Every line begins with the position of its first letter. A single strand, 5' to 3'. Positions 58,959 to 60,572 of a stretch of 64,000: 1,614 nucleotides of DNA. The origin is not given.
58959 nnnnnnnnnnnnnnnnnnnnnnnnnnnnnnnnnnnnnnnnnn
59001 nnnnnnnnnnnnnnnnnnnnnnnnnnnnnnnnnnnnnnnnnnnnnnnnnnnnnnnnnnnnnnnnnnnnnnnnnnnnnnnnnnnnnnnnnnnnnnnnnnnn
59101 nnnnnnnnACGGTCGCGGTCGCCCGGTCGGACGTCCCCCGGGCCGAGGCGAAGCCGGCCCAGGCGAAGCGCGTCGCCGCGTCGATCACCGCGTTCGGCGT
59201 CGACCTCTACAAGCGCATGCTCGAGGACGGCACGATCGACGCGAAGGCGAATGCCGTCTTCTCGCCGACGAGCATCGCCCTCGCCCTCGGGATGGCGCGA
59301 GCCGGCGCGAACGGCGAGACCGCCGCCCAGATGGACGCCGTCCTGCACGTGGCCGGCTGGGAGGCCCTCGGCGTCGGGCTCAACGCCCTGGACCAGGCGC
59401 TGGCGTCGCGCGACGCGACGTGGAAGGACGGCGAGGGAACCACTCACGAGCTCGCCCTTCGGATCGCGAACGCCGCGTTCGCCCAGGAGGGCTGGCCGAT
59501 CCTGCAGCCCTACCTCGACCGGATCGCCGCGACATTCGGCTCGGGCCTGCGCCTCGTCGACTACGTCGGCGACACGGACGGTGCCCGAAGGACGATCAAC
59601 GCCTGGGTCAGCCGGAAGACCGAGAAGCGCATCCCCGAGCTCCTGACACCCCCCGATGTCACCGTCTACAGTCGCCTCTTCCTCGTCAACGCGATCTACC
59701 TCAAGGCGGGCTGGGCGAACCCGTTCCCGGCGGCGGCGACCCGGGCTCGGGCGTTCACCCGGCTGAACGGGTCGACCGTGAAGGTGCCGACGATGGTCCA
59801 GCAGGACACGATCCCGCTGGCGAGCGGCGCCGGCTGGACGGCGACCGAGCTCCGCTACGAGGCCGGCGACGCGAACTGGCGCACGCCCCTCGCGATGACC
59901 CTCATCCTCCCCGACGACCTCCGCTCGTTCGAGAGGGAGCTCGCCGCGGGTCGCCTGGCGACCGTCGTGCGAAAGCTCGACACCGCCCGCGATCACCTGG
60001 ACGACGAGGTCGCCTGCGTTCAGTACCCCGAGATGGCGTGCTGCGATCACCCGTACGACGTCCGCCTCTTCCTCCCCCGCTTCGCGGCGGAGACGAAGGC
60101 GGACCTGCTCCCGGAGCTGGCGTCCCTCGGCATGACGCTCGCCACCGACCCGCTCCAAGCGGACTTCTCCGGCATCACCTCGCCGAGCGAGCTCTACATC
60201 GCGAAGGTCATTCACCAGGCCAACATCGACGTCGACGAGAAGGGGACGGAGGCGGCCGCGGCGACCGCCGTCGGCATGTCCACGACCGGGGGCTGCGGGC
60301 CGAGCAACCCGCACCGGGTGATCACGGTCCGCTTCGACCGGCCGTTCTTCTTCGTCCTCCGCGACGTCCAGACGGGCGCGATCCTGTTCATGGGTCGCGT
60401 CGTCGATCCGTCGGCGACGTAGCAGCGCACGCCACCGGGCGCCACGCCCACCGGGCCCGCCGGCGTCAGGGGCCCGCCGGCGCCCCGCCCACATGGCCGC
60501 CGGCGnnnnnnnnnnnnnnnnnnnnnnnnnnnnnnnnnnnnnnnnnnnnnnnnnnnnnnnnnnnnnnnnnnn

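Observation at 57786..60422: Kelch beta-propeller::serpin fusion lipoprotein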

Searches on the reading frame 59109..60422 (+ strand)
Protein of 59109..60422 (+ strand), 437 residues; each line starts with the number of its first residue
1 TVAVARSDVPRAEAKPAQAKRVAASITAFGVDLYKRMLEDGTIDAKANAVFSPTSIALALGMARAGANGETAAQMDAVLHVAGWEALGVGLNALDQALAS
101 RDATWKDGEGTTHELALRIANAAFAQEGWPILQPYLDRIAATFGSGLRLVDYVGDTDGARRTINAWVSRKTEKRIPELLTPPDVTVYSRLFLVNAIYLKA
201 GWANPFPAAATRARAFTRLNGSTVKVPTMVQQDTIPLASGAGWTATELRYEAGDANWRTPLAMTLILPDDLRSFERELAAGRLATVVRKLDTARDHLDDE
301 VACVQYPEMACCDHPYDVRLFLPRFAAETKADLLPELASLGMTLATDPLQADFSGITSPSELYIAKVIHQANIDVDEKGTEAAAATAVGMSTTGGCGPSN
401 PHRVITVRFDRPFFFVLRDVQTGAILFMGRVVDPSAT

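Call 29: find_homologous_proteins(query=window:59109-60422:+, max_evalue=1e-10)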
Query window:59109-60422:+ (437 aa): 7040 proteins with E <= 1e-10 among 8000 candidates; the best 120 are listed.
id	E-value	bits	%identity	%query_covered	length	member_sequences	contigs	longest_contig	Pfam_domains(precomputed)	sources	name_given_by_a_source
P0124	6.5e-215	732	100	74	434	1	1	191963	PF00079.26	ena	-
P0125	4.1e-190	650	71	100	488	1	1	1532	PF00079.26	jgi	jgi:serpin B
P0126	5.5e-189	647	71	99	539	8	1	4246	PF00079.26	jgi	jgi:serpin B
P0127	4.9e-181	621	70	94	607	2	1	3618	PF00079.26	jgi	-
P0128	1.2e-180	619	69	99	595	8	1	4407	PF00079.26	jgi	-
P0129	1.3e-178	613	69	99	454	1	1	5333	PF00079.26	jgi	jgi:serpin B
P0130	3.5e-178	611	67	100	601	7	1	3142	PF00079.26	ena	-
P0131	1.5e-177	609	67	99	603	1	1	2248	PF00079.26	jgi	jgi:serine protease inhibitor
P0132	3.3e-173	595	67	94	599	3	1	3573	PF00079.26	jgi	jgi:serpin B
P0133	5.6e-172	591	66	99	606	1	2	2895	PF00079.26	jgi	-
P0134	1.3e-171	589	67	99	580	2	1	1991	PF00079.26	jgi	-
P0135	4.4e-162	558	63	99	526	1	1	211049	PF00079.26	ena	-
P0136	3.9e-159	548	59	99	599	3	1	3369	PF00079.26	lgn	-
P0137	3.2e-155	535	62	99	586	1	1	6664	PF00079.26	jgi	-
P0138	6.6e-155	534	61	99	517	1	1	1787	PF00079.26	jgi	jgi:serpin B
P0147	1.6e-150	520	59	99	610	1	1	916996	PF00079.26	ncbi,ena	-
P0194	5.1e-143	495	60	94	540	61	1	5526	PF00079.26,PF27998.1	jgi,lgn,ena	-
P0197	1.2e-142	494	58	99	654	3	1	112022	PF00079.26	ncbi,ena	-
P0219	6.9e-141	488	56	99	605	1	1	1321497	PF00079.26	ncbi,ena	-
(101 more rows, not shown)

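Call 32: search_protein_families(library=pfam, proteins=[P0147, P0219, P0130, P0135, P0194, P0197], max_evalue=0.01)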
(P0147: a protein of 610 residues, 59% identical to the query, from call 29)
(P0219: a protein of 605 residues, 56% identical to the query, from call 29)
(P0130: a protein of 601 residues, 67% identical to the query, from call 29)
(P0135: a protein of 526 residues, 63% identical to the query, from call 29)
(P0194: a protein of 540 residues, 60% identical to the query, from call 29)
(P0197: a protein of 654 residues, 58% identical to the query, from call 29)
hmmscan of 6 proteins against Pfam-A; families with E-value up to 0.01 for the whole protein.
P0147 (610 aa): 1 family
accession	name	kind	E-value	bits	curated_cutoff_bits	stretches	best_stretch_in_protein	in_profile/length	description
PF00079.25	Serpin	-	3e-88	297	27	1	192-606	2-370/370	Serpin (serine protease inhibitor)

P0219 (605 aa): 1 family
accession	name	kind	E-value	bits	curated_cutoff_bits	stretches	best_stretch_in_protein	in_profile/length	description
PF00079.25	Serpin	-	1.5e-89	301.3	27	1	192-601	2-370/370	Serpin (serine protease inhibitor)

P0130 (601 aa): 2 families
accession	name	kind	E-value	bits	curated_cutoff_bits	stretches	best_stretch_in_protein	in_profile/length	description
PF00079.25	Serpin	-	2.7e-88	297.1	27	1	192-597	3-370/370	Serpin (serine protease inhibitor)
PF20271.3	CATASP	-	0.0042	17.4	29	0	285-313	8-36/86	CATRA-Associated Small Protein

P0135 (526 aa): 1 family
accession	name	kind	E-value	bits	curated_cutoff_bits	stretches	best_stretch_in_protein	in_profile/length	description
PF00079.25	Serpin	-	2.7e-82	277.4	27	1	101-523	2-370/370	Serpin (serine protease inhibitor)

P0194 (540 aa): 1 family
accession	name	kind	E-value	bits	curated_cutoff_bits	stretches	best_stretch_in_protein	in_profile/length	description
PF00079.25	Serpin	-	5.2e-89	299.5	27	1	117-534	2-370/370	Serpin (serine protease inhibitor)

P0197 (654 aa): 1 family
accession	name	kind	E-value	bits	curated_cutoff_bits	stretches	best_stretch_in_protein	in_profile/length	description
PF00079.25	Serpin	-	2.7e-89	300.4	27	1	239-650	2-370/370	Serpin (serine protease inhibitor)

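Call 48: find_encoding_contigs(protein=P0219, flank=10000, max_places=2)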
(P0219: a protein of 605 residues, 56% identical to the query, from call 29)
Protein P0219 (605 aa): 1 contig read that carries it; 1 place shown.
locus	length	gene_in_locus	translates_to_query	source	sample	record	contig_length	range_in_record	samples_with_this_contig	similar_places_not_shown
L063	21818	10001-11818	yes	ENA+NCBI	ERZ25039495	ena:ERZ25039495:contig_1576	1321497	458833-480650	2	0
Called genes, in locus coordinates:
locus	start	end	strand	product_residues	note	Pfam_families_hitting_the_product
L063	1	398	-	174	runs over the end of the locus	-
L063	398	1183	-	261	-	PF01145:Band_7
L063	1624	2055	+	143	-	PF09055:Sod_Ni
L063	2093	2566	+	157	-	PF10502:Peptidase_S26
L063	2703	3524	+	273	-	-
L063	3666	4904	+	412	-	PF13580:SIS_2 (faint), PF01380:SIS (weak)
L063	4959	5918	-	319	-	PF00296:Bac_luciferase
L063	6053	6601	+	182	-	PF22381:Staph_reg_Sar_Rot (weak), PF12802:MarR_2, PF01047:MarR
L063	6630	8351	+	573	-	PF06609:TRI12, PF07690:MFS_1, PF00083:Sugar_tr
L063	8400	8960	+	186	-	PF00355:Rieske, PF13806:Rieske_2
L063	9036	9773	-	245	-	PF18306:LDcluster4, PF03641:Lysine_decarbox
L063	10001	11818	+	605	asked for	PF00079:Serpin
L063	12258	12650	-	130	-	-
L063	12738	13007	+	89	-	PF01842:ACT, PF22629:ACT_AHAS_ss (weak)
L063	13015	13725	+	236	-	PF18462:DUF5612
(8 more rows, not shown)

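Call 49: find_encoding_contigs(protein=P0147, flank=10000, max_places=2)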
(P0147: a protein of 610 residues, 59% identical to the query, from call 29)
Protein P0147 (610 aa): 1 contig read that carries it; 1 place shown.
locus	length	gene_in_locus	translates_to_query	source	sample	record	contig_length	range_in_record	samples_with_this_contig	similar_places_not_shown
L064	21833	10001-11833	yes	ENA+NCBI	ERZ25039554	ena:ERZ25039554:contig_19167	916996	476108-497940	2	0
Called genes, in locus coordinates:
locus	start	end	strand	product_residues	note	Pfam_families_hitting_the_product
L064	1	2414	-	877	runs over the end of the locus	PF00710:Asparaginase, PF17763:Asparaginase_C, PF01979:Amidohydro_1 (faint), PF07969:Amidohydro_3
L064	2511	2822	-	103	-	PF07690:MFS_1 (weak)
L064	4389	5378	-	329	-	PF05949:DUF881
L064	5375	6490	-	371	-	PF13485:Peptidase_MA_2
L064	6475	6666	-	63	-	-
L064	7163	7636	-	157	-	-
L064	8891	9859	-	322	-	PF23493:CysS_C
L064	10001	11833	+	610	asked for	PF00079:Serpin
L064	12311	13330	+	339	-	PF07995:GSDH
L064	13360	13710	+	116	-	PF05768:Glrx-like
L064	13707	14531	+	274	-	PF02683:DsbD_TM, PF13386:DsbD_2 (faint)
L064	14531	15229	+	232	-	PF08534:Redoxin, PF00578:AhpC-TSA, PF13098:Thioredoxin_2 (weak), PF00085:Thioredoxin (weak), PF13905:Thioredoxin_8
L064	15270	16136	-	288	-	PF00753:Lactamase_B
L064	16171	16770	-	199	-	PF06559:DCD_N, PF22769:DCD, PF22569:DCD_C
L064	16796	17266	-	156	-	PF22811:Zn_ribbon_NrdR, PF03477:ATP-cone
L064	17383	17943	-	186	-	-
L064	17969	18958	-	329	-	PF01012:ETF, PF00766:ETF_alpha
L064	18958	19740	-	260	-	PF01012:ETF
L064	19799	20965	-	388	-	PF02771:Acyl-CoA_dh_N, PF02770:Acyl-CoA_dh_M, PF00441:Acyl-CoA_dh_1, PF22924:ACOX_C_alpha1 (faint), PF08028:Acyl-CoA_dh_2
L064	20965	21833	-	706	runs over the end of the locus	PF12838:Fer4_7 (faint), PF12797:Fer4_2 (faint), PF13183:Fer4_8, PF13187:Fer4_9, PF13237:Fer4_10, PF13484:Fer4_16 (faint), PF13534:Fer4_17 (faint), PF02754:CCG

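Call 65: search_protein_representatives(protein=window:59109-60422:+)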
Query: 437 residues. Proteins with E-value up to 0.001 (for the whole library): 39793; up to 1e-10: 27377; up to 1e-30: 8071. The best 150 are listed.
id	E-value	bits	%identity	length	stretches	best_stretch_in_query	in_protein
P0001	6.5e-287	967.6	100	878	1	1-437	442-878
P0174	2.7e-145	501.1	63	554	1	4-435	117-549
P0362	5.1e-139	480.4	56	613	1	7-436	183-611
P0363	3.6e-125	434.8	54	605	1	4-436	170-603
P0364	4.3e-115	401.6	55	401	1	37-435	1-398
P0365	7.9e-110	384.3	62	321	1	23-332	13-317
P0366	1.2e-103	363.9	48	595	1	8-436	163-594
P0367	2.6e-103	362.8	58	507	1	3-334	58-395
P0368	9.0e-103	361.0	55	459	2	3-286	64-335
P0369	1.3e-102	360.5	52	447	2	2-288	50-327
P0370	4.3e-102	358.8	93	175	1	263-435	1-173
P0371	2.2e-101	356.5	57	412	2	33-290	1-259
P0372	1.8e-100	353.4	54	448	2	5-293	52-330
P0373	1.3e-98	347.4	49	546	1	3-435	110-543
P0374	1.7e-98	347.0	53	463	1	2-435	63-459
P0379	2.5e-81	290.4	35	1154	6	297-431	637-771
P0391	5.5e-74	266.2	43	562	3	2-286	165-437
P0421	3.5e-68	247.1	47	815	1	5-436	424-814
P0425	1.1e-67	245.5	33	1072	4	315-432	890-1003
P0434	5.4e-67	243.2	36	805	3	47-435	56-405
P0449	5.2e-66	239.9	45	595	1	21-435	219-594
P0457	1.4e-65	238.5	43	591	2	7-289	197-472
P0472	9.6e-65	235.8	45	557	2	10-293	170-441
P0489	1.4e-63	232.0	33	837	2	47-434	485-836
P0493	2.2e-63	231.3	33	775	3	43-431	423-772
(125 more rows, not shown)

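Call 66: search_protein_families(library=pfam, proteins=[P0421, P0489, P0493, P0379, P0425, P0434, P0449, P0457, P0472, P0391], max_evalue=0.0001)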
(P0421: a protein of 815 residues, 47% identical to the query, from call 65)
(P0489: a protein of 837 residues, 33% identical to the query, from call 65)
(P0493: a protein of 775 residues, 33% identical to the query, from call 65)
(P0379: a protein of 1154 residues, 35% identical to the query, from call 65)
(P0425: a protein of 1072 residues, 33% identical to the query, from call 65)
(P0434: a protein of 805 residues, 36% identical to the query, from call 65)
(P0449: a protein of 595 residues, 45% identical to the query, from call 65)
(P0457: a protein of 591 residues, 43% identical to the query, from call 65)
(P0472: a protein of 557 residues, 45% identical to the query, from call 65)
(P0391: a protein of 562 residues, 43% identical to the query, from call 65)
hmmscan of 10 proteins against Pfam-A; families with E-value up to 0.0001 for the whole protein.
P0421 (815 aa): 1 family
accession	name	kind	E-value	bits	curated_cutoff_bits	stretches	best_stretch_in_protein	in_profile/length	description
PF00079.25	Serpin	-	1.3e-93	314.6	27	1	444-812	2-370/370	Serpin (serine protease inhibitor)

P0489 (837 aa): 2 families
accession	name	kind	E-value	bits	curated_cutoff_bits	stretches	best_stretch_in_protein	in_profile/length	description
PF00079.25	Serpin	-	1.3e-209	696.3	27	2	21-392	4-370/370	Serpin (serine protease inhibitor)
PF22746.1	SHOCT-like_DUF2089-C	-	4.3e-05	23.4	27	0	605-627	5-27/32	SHOCT-like domain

P0493 (775 aa): 4 families
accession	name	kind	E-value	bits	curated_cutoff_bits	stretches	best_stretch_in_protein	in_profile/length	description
PF00079.25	Serpin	-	1.6e-222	738.8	27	2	410-772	2-367/370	Serpin (serine protease inhibitor)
PF14082.12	SduA_C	-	7.1e-07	30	27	0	103-168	32-87/159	Shedu protein SduA, C-terminal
PF16715.11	CDPS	-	4.3e-06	27.1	27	0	77-162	60-144/220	Cyclodipeptide synthase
PF00632.30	HECT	-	6.8e-06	26.4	23.9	0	438-485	181-229/306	HECT-domain (ubiquitin-transferase)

P0379 (1154 aa): 1 family
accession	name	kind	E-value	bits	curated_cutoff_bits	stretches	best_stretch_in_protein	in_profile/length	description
PF00079.25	Serpin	-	6.9e-243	805.8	27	3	22-376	2-367/370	Serpin (serine protease inhibitor)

P0425 (1072 aa): 3 families
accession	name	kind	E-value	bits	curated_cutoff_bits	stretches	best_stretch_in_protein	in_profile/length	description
PF00079.25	Serpin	-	2.1e-176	587.1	27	2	618-1003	2-368/370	Serpin (serine protease inhibitor)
PF13306.12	LRR_5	-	3.5e-11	43.5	27.7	1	471-531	2-61/127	BspA type Leucine rich repeat region (6 copies)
PF00404.24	Dockerin_1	-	3.8e-05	24.2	22.9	0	1015-1066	2-56/57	Dockerin type I domain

P0434 (805 aa): 1 family
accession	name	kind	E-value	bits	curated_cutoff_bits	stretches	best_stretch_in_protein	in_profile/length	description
PF00079.25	Serpin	-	1.8e-191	636.6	27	2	437-802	3-370/370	Serpin (serine protease inhibitor)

P0449 (595 aa): 1 family
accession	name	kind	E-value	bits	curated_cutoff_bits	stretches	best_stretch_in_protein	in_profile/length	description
PF00079.25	Serpin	-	7.2e-117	391.2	27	1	223-593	2-370/370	Serpin (serine protease inhibitor)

P0457 (591 aa): 2 families
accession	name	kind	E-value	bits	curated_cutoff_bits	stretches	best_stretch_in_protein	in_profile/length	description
PF00079.25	Serpin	-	1.2e-121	406.8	27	1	219-589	3-370/370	Serpin (serine protease inhibitor)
PF19671.4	DUF6174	-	1.2e-31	110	23.8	1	52-169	2-121/122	Family of unknown function (DUF6174)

P0472 (557 aa): 1 family
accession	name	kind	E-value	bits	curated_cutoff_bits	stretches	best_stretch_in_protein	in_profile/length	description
PF00079.25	Serpin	-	6.2e-108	361.7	27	1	183-553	2-369/370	Serpin (serine protease inhibitor)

P0391 (562 aa): 1 family
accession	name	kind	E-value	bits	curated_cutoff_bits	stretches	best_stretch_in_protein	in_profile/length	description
PF00079.25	Serpin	-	8.7e-157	522.5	27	2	190-560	2-370/370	Serpin (serine protease inhibitor)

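Call 79: search_protein_families(library=pfam, proteins=[P0421], max_evalue=5)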
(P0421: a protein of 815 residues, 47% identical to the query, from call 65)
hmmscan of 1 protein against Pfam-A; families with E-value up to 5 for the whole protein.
P0421 (815 aa): 1 family
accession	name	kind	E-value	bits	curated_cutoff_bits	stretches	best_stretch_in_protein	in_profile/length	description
PF00079.25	Serpin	-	1.3e-93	314.6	27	1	444-812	2-370/370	Serpin (serine protease inhibitor)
